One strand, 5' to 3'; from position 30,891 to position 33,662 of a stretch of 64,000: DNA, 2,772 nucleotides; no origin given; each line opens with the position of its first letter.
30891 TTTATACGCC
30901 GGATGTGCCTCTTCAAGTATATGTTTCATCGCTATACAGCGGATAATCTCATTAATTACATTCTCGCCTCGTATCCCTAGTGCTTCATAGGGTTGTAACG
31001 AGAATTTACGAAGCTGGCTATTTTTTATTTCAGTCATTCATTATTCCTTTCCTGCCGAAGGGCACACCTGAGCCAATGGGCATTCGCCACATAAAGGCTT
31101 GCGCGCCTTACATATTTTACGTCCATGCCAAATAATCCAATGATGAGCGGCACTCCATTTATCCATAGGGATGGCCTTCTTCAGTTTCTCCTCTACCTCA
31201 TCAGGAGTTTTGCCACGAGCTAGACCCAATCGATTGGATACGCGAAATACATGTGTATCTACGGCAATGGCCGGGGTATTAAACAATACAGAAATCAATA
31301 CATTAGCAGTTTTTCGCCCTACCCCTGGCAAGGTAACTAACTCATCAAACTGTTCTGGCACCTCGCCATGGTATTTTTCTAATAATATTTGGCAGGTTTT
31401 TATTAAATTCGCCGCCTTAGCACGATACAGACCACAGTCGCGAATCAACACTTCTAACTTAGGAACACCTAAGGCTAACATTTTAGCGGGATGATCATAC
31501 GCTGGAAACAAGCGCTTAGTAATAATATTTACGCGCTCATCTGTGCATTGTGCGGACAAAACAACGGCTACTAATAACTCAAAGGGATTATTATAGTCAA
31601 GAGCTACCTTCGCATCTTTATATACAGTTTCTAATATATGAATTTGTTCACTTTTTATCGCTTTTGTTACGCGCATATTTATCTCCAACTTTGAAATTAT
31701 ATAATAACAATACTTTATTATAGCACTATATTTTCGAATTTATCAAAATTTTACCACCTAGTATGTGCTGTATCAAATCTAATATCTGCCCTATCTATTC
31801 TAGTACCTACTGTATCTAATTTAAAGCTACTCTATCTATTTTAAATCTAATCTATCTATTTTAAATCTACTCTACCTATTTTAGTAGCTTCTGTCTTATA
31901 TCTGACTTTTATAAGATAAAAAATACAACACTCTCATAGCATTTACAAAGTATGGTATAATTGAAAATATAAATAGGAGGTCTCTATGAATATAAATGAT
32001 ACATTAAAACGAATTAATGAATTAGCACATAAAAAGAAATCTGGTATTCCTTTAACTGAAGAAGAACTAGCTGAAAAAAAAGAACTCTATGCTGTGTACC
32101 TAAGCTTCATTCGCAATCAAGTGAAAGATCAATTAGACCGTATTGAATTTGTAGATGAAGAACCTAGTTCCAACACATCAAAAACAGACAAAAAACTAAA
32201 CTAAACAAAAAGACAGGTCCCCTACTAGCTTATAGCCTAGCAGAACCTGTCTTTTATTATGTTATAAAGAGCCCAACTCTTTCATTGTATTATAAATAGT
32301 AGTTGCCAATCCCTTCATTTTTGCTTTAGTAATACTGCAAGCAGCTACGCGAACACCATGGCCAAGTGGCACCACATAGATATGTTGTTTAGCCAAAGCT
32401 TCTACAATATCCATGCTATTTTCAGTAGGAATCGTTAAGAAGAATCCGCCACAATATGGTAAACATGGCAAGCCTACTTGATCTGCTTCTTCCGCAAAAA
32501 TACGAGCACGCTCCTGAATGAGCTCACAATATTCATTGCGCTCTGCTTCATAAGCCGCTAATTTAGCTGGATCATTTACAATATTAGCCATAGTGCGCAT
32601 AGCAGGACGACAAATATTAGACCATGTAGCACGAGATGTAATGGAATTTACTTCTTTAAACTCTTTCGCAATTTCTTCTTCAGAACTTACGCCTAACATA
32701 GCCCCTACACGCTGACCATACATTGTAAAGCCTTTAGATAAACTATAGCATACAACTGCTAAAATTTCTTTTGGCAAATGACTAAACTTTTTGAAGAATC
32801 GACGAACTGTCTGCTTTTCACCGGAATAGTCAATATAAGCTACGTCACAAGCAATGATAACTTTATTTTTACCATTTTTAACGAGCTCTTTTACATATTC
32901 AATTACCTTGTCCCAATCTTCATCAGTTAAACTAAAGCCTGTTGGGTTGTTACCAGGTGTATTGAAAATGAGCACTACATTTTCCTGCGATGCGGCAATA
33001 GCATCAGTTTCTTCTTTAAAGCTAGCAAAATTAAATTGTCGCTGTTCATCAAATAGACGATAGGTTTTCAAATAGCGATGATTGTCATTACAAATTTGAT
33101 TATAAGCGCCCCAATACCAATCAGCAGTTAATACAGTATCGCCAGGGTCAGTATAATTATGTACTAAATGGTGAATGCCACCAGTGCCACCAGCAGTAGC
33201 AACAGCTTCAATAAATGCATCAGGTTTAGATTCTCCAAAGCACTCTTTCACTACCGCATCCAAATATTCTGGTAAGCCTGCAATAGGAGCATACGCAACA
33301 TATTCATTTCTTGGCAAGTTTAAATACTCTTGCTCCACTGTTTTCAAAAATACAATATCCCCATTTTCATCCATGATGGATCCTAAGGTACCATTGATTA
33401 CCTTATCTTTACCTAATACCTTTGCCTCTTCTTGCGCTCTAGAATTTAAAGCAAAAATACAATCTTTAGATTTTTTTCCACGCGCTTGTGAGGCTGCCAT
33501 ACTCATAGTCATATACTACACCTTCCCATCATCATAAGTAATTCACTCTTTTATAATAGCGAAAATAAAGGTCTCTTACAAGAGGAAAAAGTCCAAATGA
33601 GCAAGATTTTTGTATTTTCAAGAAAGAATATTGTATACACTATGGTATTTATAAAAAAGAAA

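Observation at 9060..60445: Recurring helically phased AT-rich tandem-repeat arrays upstream of minus-strand genes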

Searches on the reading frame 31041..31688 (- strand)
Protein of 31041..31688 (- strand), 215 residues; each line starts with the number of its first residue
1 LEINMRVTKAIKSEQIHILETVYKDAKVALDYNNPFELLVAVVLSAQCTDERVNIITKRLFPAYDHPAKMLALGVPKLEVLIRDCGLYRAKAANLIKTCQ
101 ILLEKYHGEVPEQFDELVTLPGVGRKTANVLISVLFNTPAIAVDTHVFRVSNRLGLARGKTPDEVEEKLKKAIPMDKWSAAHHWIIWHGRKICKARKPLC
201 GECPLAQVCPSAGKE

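Call 48: search_protein_families(library=pfam, proteins=[window:31041-31688:-], max_evalue=0.00001)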
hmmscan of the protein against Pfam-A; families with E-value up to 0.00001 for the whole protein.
window:31041-31688:- (215 aa): 3 families
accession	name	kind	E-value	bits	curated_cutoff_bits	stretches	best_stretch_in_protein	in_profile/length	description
PF00730.31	HhH-GPD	-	7.4e-27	94.3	26.2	1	40-174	1-107/108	HhH-GPD superfamily base excision DNA repair protein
PF00633.29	HHH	-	1.1e-07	31.7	24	1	105-133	1-29/30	Helix-hairpin-helix motif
PF10576.14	EndIII_4Fe-2S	-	8.3e-07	29.5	20.5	1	193-209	1-17/17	Iron-sulfur binding domain of endonuclease III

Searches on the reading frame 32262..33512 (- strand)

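Call 48: search_protein_families(library=pfam, proteins=[window:32262-33512:-], max_evalue=0.00001)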
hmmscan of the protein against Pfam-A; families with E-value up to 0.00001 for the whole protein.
window:32262-33512:- (416 aa): 1 family
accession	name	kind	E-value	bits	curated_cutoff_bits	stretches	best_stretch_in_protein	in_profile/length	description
PF00155.27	Aminotran_1_2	-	1e-38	133.9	19.7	1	66-406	30-361/361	Aminotransferase class I and II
